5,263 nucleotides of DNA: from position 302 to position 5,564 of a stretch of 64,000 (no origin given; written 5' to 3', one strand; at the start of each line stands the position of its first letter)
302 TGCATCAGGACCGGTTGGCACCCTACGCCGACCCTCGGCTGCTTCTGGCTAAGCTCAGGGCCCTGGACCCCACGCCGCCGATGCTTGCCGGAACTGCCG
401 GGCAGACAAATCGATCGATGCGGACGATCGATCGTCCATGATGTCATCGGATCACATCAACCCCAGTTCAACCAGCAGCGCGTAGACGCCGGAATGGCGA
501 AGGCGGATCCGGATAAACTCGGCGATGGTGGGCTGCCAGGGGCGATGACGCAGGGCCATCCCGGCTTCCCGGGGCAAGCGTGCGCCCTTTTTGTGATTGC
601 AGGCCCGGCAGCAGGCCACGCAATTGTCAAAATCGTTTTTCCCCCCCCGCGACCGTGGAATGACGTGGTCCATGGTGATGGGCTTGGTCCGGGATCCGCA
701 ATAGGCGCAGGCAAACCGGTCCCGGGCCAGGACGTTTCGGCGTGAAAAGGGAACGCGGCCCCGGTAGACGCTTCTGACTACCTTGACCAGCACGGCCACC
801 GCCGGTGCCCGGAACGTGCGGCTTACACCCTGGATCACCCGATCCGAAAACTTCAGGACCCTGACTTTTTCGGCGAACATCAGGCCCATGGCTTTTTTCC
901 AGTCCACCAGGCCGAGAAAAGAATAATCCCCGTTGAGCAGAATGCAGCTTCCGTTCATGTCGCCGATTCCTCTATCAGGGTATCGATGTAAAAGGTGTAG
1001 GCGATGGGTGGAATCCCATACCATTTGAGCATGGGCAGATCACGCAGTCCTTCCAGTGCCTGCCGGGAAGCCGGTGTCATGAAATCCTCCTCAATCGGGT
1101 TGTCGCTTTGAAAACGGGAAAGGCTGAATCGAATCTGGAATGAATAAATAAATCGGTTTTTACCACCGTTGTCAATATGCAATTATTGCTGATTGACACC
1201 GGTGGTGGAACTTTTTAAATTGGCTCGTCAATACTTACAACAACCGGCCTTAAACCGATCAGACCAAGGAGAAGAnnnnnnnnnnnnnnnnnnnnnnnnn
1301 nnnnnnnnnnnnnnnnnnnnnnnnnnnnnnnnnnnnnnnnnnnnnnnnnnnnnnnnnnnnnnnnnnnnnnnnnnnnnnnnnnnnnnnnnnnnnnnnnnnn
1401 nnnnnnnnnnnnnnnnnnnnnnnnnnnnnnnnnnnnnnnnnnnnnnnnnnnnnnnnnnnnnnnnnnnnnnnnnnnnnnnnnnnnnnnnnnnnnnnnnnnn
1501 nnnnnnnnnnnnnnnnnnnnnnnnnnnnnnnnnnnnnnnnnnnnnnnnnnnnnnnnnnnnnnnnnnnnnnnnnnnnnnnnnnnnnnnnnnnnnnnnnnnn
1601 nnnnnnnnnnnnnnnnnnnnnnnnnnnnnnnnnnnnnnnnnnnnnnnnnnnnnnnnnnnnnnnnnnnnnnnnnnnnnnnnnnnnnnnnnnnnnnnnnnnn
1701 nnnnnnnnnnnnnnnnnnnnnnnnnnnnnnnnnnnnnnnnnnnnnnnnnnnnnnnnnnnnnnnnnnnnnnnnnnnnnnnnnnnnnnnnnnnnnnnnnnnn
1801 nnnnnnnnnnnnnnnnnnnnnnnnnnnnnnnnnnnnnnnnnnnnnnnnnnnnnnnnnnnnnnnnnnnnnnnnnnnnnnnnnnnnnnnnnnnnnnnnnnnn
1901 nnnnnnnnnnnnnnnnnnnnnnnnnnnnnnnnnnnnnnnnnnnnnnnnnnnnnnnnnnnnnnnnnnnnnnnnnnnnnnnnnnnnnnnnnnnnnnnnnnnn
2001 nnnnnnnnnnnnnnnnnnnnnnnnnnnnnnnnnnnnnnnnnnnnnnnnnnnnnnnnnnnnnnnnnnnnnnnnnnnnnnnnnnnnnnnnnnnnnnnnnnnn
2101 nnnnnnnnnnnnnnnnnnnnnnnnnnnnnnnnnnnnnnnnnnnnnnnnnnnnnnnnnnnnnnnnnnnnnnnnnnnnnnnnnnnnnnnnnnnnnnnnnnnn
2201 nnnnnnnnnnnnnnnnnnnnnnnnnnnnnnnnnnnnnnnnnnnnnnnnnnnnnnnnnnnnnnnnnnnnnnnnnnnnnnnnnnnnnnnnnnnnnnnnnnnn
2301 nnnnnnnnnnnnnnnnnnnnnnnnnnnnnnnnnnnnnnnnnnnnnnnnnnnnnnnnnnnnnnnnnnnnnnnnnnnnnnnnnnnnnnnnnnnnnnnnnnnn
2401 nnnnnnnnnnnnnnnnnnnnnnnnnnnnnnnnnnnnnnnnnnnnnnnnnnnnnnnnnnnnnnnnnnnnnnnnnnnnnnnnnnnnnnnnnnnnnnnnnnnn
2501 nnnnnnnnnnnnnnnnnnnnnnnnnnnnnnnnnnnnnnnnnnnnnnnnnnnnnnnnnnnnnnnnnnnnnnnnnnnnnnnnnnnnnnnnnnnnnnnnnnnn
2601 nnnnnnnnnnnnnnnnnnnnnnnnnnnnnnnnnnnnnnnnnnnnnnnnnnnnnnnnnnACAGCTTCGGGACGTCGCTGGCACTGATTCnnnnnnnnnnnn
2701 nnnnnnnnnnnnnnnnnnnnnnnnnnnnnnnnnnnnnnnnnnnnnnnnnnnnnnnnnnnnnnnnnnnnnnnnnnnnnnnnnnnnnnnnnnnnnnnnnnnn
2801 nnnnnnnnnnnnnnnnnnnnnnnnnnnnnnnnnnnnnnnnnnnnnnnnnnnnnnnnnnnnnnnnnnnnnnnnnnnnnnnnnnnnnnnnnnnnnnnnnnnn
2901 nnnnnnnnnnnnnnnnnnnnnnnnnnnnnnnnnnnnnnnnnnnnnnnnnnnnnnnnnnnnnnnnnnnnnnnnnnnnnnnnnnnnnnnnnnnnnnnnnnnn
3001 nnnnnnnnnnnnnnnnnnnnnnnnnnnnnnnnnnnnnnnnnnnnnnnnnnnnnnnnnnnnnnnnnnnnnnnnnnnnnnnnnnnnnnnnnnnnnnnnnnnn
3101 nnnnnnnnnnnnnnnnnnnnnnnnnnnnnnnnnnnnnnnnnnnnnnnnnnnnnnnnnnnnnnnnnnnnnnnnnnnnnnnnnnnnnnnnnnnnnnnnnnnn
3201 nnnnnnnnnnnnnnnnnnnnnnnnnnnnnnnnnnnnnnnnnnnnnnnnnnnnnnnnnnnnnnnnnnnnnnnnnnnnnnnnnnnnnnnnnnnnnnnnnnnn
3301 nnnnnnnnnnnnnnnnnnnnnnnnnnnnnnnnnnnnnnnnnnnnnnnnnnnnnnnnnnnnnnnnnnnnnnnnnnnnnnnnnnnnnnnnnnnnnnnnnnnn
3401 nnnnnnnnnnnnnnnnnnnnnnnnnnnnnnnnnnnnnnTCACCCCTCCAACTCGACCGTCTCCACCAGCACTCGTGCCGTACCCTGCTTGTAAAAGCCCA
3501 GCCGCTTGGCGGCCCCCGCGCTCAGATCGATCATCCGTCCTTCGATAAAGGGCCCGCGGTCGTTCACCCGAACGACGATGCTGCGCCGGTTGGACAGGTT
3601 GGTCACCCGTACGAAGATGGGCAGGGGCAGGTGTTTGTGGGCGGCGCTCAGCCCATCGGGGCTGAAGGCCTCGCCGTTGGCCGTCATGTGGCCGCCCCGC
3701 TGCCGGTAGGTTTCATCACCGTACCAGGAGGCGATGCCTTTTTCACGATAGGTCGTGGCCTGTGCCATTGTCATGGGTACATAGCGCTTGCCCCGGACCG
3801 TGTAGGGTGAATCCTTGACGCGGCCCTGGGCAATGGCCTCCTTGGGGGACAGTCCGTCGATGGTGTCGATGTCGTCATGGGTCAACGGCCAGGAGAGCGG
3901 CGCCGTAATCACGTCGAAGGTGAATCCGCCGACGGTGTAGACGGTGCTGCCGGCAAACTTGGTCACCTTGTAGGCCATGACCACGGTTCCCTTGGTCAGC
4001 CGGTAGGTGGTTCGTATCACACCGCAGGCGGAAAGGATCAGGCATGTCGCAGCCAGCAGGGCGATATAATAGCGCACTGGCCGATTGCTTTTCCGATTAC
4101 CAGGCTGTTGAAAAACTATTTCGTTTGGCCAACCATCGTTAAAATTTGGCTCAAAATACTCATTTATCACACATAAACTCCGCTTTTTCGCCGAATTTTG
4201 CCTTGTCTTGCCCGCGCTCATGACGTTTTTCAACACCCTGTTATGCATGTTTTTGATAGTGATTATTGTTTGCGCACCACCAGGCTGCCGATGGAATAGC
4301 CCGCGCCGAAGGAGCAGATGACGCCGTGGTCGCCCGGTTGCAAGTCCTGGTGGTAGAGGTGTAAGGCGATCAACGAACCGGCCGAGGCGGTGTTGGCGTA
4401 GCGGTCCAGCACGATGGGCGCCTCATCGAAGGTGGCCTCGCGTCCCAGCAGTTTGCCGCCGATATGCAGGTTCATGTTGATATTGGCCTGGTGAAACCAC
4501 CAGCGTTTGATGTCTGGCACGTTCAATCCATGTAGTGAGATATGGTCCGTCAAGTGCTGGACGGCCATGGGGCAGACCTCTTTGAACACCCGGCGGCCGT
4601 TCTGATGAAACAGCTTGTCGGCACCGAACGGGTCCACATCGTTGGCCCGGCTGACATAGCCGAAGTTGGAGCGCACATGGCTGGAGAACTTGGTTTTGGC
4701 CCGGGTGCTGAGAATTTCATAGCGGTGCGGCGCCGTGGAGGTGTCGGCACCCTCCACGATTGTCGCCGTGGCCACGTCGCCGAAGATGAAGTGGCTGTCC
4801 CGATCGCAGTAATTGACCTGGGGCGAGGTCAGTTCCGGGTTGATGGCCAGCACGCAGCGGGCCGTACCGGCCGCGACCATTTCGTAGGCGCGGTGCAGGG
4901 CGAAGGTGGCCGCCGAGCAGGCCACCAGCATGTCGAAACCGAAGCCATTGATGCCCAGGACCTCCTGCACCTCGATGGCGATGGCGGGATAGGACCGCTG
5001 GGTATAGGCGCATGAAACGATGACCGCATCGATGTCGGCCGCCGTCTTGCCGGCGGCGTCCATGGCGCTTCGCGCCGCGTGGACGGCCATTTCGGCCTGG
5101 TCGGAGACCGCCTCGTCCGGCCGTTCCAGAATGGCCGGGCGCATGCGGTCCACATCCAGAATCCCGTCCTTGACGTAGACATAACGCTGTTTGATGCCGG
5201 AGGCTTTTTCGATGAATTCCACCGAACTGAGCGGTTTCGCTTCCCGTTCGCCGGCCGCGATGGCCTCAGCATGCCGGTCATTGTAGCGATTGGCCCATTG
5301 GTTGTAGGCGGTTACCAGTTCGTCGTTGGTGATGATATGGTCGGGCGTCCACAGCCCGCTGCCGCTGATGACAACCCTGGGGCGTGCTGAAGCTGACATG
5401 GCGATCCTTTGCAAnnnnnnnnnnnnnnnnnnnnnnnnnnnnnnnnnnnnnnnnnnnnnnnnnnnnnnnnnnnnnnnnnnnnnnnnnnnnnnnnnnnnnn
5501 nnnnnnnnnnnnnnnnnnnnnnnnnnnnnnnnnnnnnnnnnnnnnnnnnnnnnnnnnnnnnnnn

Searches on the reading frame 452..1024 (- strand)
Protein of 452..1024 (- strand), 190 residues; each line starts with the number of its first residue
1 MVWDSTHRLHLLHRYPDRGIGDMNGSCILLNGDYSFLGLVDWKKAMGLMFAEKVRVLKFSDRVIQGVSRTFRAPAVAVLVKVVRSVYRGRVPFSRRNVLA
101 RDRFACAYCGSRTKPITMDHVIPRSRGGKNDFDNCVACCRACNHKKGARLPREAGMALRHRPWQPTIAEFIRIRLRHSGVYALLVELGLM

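Call 7: search_protein_families(library=pfam, proteins=[window:452-1024:-], max_evalue=0.01)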
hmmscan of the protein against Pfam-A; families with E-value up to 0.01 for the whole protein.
window:452-1024:- (190 aa): 3 families
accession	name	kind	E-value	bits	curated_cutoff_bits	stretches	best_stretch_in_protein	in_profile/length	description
PF14279.12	HNH_5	-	3.3e-16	59.4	27.5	1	106-157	1-54/56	HNH endonuclease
PF01844.29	HNH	-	1.4e-13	51.2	21.4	1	106-149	1-47/47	HNH endonuclease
PF13395.12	HNH_4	-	1.8e-06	28.2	22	1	113-151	8-53/54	HNH endonuclease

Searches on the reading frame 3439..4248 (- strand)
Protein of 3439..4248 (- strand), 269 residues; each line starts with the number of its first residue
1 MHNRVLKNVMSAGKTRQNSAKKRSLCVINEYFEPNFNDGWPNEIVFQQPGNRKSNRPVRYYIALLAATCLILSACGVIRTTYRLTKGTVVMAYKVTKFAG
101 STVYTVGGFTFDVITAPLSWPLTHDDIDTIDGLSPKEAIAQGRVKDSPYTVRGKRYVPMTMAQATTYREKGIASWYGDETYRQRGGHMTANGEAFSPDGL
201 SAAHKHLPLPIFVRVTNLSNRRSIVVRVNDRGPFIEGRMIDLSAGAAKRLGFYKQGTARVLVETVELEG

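Call 7: search_protein_families(library=pfam, proteins=[window:3439-4248:-], max_evalue=0.01)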
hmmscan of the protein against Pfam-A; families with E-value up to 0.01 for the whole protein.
window:3439-4248:- (269 aa): 1 family
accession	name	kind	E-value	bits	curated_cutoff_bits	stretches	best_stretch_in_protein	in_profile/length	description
PF03330.24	DPBB_1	-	1.9e-23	82.9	28.8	1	169-261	2-82/83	Lytic transglycolase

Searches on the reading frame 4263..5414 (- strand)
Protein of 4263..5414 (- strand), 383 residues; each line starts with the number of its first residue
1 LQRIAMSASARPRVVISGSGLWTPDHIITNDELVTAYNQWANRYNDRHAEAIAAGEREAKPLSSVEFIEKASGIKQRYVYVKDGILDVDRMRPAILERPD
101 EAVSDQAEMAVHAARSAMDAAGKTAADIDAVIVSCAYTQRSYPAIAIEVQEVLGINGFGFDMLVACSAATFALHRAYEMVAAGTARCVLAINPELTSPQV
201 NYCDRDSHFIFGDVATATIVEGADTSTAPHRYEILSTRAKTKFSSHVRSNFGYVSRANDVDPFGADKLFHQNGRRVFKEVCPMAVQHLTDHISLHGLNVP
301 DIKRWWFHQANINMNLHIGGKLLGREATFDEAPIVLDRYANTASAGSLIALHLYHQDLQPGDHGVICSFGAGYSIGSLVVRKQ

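Call 7: search_protein_families(library=pfam, proteins=[window:4263-5414:-], max_evalue=0.01)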
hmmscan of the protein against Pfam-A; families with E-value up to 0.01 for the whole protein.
window:4263-5414:- (383 aa): 5 families
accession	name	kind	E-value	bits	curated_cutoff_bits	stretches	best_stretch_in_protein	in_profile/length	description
PF08541.16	ACP_syn_III_C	-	8.1e-18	64.8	26.6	1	295-381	4-89/90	3-Oxoacyl-[acyl-carrier-protein (ACP)] synthase III C terminal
PF08545.16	ACP_syn_III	-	6.4e-17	61.7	24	1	160-226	1-67/80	3-Oxoacyl-[acyl-carrier-protein (ACP)] synthase III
PF00195.25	Chal_sti_synt_N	-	0.00011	22.2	27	1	63-222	51-222/225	Chalcone and stilbene synthases, N-terminal domain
PF00109.32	ketoacyl-synt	-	0.00082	19.5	20.8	0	141-191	149-199/252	Beta-ketoacyl synthase, N-terminal domain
PF00108.29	Thiolase_N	-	0.0052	16.6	26.4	1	107-197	24-116/260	Thiolase, N-terminal domain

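Call 35: search_protein_families(library=ncbifam, proteins=[window:4263-5414:-], max_evalue=0.00001)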
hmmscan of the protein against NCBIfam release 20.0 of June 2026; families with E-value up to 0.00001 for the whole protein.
window:4263-5414:- (383 aa): 10 families
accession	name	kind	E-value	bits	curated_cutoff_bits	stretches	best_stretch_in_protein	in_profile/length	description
NF005703.0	PRK07515.1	equivalog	2.1e-172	573.1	304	1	13-382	3-372/373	beta-ketoacyl-ACP synthase III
NF006829.0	PRK09352.1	subfamily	3e-46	157.9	249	1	102-381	49-320/322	beta-ketoacyl-ACP synthase 3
TIGR00747.1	fabH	subfamily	1.1e-40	139.7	292.1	1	106-381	51-321/322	beta-ketoacyl-ACP synthase III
NF005541.0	PRK07204.1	equivalog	1.8e-26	93.3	402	1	107-380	53-327/329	beta-ketoacyl-ACP synthase III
NF004623.0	PRK05963.1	equivalog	1e-20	74.3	437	1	68-381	25-327/328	beta-ketoacyl-ACP synthase III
NF005308.0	PRK06840.1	equivalog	2.1e-13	50.1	315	1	104-223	51-175/339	3-oxoacyl-ACP synthase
NF003274.0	PRK04262.1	equivalog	1.9e-12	46.9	244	1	105-373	50-299/347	hydroxymethylglutaryl-CoA synthase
NF009519.0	PRK12880.1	equivalog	3.5e-11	43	436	1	107-380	61-336/353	beta-ketoacyl-ACP synthase III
NF006720.0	PRK09258.1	equivalog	5e-10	39.2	285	0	106-197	61-154/338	3-oxoacyl-ACP synthase III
NF004720.0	PRK06064.1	subfamily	3.2e-06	26.2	420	1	107-192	23-111/389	thiolase domain-containing protein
